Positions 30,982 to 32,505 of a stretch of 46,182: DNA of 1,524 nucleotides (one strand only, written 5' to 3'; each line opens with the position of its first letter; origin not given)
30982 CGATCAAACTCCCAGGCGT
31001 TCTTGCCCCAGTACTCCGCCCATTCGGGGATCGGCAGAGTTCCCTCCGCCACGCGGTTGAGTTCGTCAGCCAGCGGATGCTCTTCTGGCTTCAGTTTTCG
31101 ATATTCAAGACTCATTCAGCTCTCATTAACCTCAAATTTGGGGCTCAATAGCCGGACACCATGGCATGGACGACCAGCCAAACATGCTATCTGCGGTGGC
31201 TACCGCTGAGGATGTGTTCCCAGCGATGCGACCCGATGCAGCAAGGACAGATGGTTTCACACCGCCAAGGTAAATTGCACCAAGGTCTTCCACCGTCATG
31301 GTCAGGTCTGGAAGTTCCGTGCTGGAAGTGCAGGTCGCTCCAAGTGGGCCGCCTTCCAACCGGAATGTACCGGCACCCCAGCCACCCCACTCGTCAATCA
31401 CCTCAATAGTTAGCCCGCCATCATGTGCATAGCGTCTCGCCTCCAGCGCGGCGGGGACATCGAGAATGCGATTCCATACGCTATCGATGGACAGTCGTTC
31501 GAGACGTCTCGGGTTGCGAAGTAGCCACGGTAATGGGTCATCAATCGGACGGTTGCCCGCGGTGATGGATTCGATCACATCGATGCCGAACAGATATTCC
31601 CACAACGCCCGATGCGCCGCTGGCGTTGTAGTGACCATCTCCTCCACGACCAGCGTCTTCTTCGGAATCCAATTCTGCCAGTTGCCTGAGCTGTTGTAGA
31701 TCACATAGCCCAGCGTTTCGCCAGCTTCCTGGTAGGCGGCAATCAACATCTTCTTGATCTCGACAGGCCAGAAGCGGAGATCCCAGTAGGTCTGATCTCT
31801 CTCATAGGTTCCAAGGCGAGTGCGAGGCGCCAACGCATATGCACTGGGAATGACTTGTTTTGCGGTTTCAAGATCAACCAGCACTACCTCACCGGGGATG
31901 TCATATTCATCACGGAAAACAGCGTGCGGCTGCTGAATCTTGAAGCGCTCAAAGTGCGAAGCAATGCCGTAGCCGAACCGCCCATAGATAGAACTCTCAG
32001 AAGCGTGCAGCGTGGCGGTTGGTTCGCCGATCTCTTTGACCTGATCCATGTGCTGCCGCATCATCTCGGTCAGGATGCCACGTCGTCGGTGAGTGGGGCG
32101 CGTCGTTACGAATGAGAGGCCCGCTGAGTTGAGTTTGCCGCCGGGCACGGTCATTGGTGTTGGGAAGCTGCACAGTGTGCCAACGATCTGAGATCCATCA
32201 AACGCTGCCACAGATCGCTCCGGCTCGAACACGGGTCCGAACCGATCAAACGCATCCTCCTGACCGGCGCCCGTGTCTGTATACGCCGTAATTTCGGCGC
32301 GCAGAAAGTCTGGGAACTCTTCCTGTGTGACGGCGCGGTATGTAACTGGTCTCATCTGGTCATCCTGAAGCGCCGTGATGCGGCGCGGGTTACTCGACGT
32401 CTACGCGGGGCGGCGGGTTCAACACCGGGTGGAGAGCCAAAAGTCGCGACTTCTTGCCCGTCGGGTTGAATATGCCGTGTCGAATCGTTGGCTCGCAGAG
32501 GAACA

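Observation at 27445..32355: Four tandem, translationally coupled Eis-like acetyltransferase paralogues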

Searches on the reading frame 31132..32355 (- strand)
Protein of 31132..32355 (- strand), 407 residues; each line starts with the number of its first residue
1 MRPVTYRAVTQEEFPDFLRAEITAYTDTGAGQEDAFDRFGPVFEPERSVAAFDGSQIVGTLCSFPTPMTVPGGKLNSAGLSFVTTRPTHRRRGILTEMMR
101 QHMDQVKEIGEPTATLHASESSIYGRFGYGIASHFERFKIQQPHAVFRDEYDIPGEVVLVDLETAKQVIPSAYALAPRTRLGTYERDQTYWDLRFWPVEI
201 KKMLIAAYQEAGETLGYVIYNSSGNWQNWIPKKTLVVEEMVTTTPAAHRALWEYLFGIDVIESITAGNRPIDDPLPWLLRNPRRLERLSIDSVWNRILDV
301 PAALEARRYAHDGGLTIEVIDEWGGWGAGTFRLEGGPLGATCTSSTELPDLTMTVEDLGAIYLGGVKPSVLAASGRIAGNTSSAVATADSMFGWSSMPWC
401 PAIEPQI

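Call 3: search_protein_families(library=pfam, proteins=[window:31132-32355:-])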
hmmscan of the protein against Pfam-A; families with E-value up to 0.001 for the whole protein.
window:31132-32355:- (407 aa): 4 families
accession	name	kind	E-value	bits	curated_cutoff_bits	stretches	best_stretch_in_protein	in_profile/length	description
PF13527.13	Acetyltransf_9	-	4e-32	111.3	25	1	5-132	1-127/127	Acetyltransferase (GNAT) domain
PF17668.7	Acetyltransf_17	-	1.1e-22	81.3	25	1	182-285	1-106/114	Acetyltransferase (GNAT) domain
PF13530.11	SCP2_2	-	1.5e-19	71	23.2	1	300-401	1-105/105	Sterol carrier protein domain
PF00583.31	Acetyltransf_1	-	1e-05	26.2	20.7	1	44-118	31-100/116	Acetyltransferase (GNAT) family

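Call 4: search_protein_families(library=ncbifam, proteins=[window:31132-32355:-])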
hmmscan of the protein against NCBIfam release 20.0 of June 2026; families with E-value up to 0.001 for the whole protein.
window:31132-32355:- (407 aa): 6 families
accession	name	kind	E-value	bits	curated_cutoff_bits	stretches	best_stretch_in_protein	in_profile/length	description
NF002367.0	PRK01346.1-4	subfamily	1.7e-106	356.7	259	1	4-402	5-409/411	hypothetical protein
NF002369.0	PRK01346.1-6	equivalog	1e-83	281.8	463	1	56-401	82-431/434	hypothetical protein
NF002368.0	PRK01346.1-5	equivalog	8.9e-70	235.5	576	1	4-393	7-391/402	enhanced intracellular survival protein Eis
NF002366.0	PRK01346.1-3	equivalog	5.8e-65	219.5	624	1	40-398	40-399/405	hypothetical protein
NF002364.0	PRK01346.1-1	equivalog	4.6e-46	157.6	701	1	50-393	57-397/408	enhanced intracellular survival protein Eis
NF002365.0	PRK01346.1-2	subfamily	3.5e-34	118.4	788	1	55-402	62-410/412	hypothetical protein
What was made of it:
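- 31132..32355 (-): eisA: an Eis-family N-acetyltransferase of 407 aa. It has its own AGGA Shine-Dalgarno-like motif and an atypical C-terminus, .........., which is 3 residues longer than the family norm. It is an autonomous, dispensable member of the array. Family and fold: Pfam and NCBIfam (calls 3, 4).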

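Call 10: find_related_loci(query=A1, collection=genome_contigs, flank=10000)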
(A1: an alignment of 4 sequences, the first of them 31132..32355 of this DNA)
Query A1 (407 aa) in genome_contigs; peptide patterns used: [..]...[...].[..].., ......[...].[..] (x = any residue, [..] = any of these).
599 stretches matched a pattern (row limit reached: there are more); 530 encode a relative of the query (tblastn E <= 1e-3); the best 80 are kept; 80 distinct loci.
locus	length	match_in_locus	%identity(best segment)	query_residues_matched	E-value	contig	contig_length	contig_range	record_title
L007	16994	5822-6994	73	17-407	0e+0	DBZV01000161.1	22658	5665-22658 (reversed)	MAG TPA_asm: Dehalococcoidia bacterium UBA1151 UBA1151_contig_28433, whole genome shotgun sequence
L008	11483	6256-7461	40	4-403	3e-91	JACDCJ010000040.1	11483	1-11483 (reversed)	MAG: Actinomycetota bacterium isolate MGR_bin305 SD2897_NODE_1109_length_11483_cov_1.373547, whole genome shotgun sequen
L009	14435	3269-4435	40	7-401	1e-88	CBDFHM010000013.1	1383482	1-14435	MAG: Dehalococcoidia bacterium isolate 50d174fe-4397-490d-ac01-47ab85389e19 genome assembly, contig: contig_13, whole ge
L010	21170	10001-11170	40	7-402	5e-88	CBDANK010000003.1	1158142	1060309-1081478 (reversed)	MAG: Dehalococcoidia bacterium isolate a1dbf65f-fdea-4ccb-8455-25db03c06324 genome assembly, contig: contig_3, whole gen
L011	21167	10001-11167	39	7-401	6e-86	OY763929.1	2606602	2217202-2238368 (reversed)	MAG: Dehalococcoidia bacterium isolate b8c59f79-82fb-4549-ad1a-ab6c7f2c8c82 genome assembly, chromosome: 1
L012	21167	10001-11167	39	7-401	5e-86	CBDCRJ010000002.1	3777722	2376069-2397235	MAG: Dehalococcoidia bacterium isolate 2d39826d-14c6-4929-8ced-310aa4e6ff2e genome assembly, contig: contig_2, whole gen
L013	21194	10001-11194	39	2-401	6e-85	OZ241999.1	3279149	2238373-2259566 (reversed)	MAG: Dehalococcoidia bacterium isolate a94145c4-23f5-4c8d-977e-23e11a5cf2dd genome assembly, chromosome: 1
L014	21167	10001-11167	38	7-401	1e-84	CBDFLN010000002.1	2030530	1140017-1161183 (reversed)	MAG: Dehalococcoidia bacterium isolate 003fc3b9-e64e-4308-b6bf-e309b32d3edc genome assembly, contig: contig_2, whole gen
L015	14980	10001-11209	40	4-403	3e-83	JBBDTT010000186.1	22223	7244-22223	MAG: Actinomycetota bacterium isolate LejiaC_2_71_9 Lejia_C_5429_length_22223_cov_5, whole genome shotgun sequence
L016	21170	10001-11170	39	7-401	5e-83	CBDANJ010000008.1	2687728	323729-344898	MAG: Dehalococcoidia bacterium isolate 1adee7ed-d6c2-401a-a923-f2c387bbb7f6 genome assembly, contig: contig_7, whole gen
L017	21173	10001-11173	41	7-401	7e-83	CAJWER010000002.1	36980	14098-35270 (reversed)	MAG TPA_asm: uncultured Chloroflexi bacterium isolate ERR599008_bin.106_MetaBAT_v2.12.1_MAG genome assembly, contig: NOD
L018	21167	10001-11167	37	7-401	2e-82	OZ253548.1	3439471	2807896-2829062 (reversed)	MAG: Dehalococcoidia bacterium isolate 601e0476-adb4-49b6-be5a-42d8628e722d genome assembly, chromosome: 1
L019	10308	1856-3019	38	3-403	2e-82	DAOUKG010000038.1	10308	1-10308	MAG TPA_asm: Dehalococcoidia bacterium isolate S5_317 k113_676810, whole genome shotgun sequence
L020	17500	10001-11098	40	43-403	4e-82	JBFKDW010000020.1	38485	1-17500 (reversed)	MAG: Acidimicrobiia bacterium isolate Mix_sand20.2022.06.G.68 k141_810479_length_38485_cov_19.4468, whole genome shotgun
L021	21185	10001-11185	39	4-401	3e-82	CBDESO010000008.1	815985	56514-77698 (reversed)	MAG: Dehalococcoidia bacterium isolate 8bfb036c-3c01-4255-9848-4c90bd31c741 genome assembly, contig: contig_8, whole gen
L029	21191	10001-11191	37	4-401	4e-80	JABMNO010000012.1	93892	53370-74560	MAG: Chloroflexota bacterium isolate bin.490 k141_1246457, whole genome shotgun sequence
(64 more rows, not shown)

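Call 32: search_solved_structures(query=A1, show_alignments=5, max_evalue=1e-30)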
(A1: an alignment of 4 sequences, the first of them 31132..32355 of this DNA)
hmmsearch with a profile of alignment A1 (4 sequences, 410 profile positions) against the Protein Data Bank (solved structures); distinct sequences matched with E-value up to 1e-30: 9.
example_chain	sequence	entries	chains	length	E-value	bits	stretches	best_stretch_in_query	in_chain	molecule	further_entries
9mva_A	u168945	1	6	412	1.9e-95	323.3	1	1-409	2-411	Amikacin resistance N-acetyltransferase Eis2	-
6rft_A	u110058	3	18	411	5.1e-95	321.9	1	25-409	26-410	Uncharacterized N-acetyltransferase D2E36_21790 | Eis2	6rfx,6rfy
3sxn_A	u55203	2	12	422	7.7e-73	248.9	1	21-398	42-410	Enhanced intracellular survival protein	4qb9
6yca_A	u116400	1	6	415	2.3e-70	240.7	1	40-407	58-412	Uncharacterized N-acetyltransferase D2E76_00625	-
4jd6_A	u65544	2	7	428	9.4e-69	235.4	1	4-401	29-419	Enhanced intracellular survival protein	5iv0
5ebv_A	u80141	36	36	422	9.4e-69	235.4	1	4-401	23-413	Enhanced intracellular survival protein | N-acetyltransferase Eis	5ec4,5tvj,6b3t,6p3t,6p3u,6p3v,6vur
3r1k_A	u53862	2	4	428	1.5e-68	234.8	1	4-401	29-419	Enhanced intracellular survival protein | N-acetyltransferase Eis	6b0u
3ryo_A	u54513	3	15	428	1.9e-68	234.4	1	6-401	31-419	Enhanced intracellular survival protein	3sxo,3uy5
3n7z_A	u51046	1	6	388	5.8e-31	110.9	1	7-384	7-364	Acetyltransferase, GNAT family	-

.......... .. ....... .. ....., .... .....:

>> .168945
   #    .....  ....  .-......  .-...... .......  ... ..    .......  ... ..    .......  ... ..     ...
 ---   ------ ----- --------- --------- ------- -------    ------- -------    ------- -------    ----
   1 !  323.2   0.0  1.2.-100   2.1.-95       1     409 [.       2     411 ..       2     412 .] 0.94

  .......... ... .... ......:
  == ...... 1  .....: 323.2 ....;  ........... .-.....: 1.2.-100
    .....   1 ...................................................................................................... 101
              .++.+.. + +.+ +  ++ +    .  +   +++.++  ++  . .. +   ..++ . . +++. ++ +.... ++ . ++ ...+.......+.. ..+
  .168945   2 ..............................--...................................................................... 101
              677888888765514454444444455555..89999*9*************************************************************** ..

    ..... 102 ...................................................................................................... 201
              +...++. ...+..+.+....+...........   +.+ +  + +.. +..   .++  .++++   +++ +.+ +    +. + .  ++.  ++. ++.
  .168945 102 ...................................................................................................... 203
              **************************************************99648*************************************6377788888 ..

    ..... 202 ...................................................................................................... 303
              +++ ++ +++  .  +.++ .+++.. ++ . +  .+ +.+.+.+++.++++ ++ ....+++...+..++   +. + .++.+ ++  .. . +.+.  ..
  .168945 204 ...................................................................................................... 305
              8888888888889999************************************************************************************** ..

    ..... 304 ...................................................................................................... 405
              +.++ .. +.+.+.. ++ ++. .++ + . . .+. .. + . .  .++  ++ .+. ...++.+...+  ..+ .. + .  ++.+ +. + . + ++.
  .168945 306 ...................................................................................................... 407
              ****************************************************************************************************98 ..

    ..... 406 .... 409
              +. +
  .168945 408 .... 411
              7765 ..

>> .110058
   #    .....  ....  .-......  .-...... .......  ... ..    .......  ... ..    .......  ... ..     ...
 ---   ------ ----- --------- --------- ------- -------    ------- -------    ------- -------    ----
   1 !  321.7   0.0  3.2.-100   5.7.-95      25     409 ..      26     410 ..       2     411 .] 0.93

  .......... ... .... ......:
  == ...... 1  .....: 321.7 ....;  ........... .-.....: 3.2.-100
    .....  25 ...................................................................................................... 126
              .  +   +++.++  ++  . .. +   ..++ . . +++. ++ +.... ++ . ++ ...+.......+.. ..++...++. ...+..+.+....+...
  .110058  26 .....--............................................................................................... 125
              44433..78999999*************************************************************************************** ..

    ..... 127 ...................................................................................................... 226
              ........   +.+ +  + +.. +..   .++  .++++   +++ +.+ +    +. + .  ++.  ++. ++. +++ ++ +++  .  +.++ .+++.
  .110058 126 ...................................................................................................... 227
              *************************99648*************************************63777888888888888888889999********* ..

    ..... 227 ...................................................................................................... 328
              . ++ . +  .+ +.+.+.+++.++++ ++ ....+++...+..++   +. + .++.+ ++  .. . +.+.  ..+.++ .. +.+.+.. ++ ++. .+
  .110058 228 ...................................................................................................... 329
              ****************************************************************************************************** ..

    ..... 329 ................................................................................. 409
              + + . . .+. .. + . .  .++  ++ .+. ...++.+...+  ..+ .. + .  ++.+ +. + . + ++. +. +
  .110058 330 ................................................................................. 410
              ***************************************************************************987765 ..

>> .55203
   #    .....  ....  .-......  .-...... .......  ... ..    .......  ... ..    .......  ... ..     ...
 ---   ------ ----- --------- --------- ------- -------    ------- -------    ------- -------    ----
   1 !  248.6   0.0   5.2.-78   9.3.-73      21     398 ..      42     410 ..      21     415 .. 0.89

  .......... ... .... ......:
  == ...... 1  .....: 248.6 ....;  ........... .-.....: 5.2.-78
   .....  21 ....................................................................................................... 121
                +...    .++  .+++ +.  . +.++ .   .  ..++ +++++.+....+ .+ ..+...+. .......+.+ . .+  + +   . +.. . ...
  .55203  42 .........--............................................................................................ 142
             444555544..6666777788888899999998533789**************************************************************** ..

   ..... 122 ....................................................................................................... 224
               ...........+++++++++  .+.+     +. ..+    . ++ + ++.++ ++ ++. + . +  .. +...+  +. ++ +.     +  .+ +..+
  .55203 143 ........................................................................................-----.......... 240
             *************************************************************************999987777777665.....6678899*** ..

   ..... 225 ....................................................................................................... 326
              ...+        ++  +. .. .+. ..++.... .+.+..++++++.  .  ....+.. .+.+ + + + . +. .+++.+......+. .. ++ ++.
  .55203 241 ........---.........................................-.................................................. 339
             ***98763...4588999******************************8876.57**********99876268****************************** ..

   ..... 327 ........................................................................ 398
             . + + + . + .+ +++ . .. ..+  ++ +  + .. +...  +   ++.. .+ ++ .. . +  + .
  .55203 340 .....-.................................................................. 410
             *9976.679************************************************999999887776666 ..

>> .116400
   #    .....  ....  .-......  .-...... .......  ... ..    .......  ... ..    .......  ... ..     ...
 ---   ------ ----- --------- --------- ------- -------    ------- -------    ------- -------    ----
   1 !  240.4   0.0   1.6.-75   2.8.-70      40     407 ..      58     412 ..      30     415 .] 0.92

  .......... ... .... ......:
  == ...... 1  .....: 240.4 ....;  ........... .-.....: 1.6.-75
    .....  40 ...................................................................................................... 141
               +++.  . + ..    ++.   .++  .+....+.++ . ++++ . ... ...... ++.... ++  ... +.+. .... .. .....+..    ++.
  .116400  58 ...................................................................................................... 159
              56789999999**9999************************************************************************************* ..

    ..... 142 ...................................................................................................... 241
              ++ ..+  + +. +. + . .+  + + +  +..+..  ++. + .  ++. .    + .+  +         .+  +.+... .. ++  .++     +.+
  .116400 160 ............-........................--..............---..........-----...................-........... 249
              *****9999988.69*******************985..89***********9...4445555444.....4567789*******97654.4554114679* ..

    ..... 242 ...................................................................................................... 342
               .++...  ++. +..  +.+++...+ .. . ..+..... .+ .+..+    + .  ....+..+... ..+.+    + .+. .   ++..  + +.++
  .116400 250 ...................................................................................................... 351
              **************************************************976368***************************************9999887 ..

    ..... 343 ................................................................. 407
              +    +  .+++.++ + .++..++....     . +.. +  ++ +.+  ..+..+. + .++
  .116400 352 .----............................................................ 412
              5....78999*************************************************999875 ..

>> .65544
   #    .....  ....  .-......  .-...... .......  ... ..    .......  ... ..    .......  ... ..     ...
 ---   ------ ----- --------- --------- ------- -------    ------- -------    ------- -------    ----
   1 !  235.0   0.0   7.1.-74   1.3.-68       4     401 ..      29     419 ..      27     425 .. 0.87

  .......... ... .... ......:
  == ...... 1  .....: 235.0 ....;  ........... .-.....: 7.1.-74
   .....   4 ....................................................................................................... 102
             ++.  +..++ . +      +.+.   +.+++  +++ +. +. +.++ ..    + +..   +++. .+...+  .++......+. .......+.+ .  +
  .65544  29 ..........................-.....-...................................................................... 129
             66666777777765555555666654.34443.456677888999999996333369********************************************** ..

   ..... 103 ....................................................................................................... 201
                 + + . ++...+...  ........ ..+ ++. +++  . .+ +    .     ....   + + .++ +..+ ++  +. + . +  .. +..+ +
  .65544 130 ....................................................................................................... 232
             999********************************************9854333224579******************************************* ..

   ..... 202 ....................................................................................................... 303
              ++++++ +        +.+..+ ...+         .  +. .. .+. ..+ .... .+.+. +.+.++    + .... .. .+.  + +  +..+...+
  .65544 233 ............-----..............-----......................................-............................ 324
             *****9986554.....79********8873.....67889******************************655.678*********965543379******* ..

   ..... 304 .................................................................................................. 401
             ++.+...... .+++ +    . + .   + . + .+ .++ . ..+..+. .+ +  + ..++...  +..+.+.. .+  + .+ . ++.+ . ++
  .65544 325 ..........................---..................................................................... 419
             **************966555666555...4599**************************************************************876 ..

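Call 46: predict_structure(alignment_id=A3)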
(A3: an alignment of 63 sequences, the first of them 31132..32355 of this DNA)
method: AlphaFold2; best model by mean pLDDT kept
length: 407 residues; sequences in the alignment: 63
mean_pLDDT: 93.4   pTM: 0.91
mean pLDDT of the five models: 93.4, 92.9, 92.3, 92.1, 92.0
residues with pLDDT >= 90: 339; 70-90: 55; 50-70: 13; < 50: 0
segments of 3 or more residues with pLDDT < 50: none
pLDDT, mean of each block of 10 residues (from residue 1): 93 95 75 85 94 97 95 95 93 96 96 91 91 96 97 97 94 84 91 80 93 96 88 94 96 97 96 97 97 96 97 98 96 98 98 98 96 94 95 94 69
secondary structure, 60 per line:
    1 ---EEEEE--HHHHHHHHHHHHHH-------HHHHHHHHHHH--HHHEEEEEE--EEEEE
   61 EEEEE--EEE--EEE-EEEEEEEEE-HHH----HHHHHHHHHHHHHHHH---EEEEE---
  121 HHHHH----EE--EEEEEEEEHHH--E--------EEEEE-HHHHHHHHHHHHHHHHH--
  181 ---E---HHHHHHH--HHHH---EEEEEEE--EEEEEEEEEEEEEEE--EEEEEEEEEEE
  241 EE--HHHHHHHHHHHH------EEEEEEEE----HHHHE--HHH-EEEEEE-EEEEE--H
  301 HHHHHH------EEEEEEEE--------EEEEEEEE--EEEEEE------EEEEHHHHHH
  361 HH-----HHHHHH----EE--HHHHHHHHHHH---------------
elements in order: E4-8 H11-24 H32-42 E48-53 E56-65 E68-70 E73-75 E77-85 H94-109 E113-117 H121-125 E134-141 E156-160 H162-178 H188-194 H197-200 E204-210 E213-227 E230-242 H245-256 E263-270 H275-278 E286-291 E293-297 H300-306 E313-320 E329-336 E339-344 E351-354 H355-362 H368-373 H382-392

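Call 48: fold_search(model_id=the predicted structure, library=pdb)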
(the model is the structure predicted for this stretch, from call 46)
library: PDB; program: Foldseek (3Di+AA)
matches with E <= 10: 1371; with E <= 0.001: 681
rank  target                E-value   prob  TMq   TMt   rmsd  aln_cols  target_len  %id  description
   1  9mva_A                9.8e-48  1.00  0.92  0.91   2.4       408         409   30  Mycobacterium abscessus Eis2 in complex with Non-hydrolyzable CoenzymeA (released 2025-01-29)
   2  9mva_C                3.5e-47  1.00  0.92  0.91   2.3       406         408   30  Mycobacterium abscessus Eis2 in complex with Non-hydrolyzable CoenzymeA (released 2025-01-29)
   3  6rft_A                8.1e-47  1.00  0.92  0.92   2.3       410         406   30  Crystal structure of Eis2 from Mycobacterium abscessus bound to Acetyl-CoA (released 2019-07-10)
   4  6rfx_A                2.0e-46  1.00  0.91  0.92   2.4       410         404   29  Crystal structure of Eis2 from Mycobacterium abscessus (released 2019-07-10)
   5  6rfx_C                5.9e-46  1.00  0.91  0.92   2.3       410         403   29  Crystal structure of Eis2 from Mycobacterium abscessus (released 2019-07-10)
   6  6rfy_D                7.1e-46  1.00  0.92  0.92   2.4       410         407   30  Crystal structure of Eis2 form Mycobacterium abscessus (released 2019-07-10)
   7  6rft_F                1.3e-45  1.00  0.91  0.91   2.5       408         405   31  Crystal structure of Eis2 from Mycobacterium abscessus bound to Acetyl-CoA (released 2019-07-10)
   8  6rft_D                1.8e-45  1.00  0.91  0.92   2.2       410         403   30  Crystal structure of Eis2 from Mycobacterium abscessus bound to Acetyl-CoA (released 2019-07-10)
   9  6rfx_E                3.0e-45  1.00  0.92  0.92   2.3       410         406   30  Crystal structure of Eis2 from Mycobacterium abscessus (released 2019-07-10)
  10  6rfx_D                3.8e-45  1.00  0.91  0.92   2.3       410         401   30  Crystal structure of Eis2 from Mycobacterium abscessus (released 2019-07-10)
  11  6rft_B                3.8e-45  1.00  0.90  0.91   2.5       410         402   29  Crystal structure of Eis2 from Mycobacterium abscessus bound to Acetyl-CoA (released 2019-07-10)
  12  6rfy_A                5.5e-45  1.00  0.91  0.91   2.5       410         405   30  Crystal structure of Eis2 form Mycobacterium abscessus (released 2019-07-10)
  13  6rft_C                5.9e-45  1.00  0.91  0.92   2.2       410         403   30  Crystal structure of Eis2 from Mycobacterium abscessus bound to Acetyl-CoA (released 2019-07-10)
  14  6rfx_B                8.4e-45  1.00  0.91  0.92   2.4       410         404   30  Crystal structure of Eis2 from Mycobacterium abscessus (released 2019-07-10)
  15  6rfy_F                3.6e-44  1.00  0.91  0.91   2.5       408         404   30  Crystal structure of Eis2 form Mycobacterium abscessus (released 2019-07-10)
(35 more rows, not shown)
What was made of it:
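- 31132..32355 (-): AF2 model pLDDT 93.4, with TM 0.92 to M. abscessus Eis2 (calls 46, 48).
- On Eis / UPF0256 family (GNAT-GNAT-SCP2 acetyltransferases): TM is 0.92 to Eis2 and 0.84-0.88 to Mtb and M. smegmatis Eis entries (calls 46, 48).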
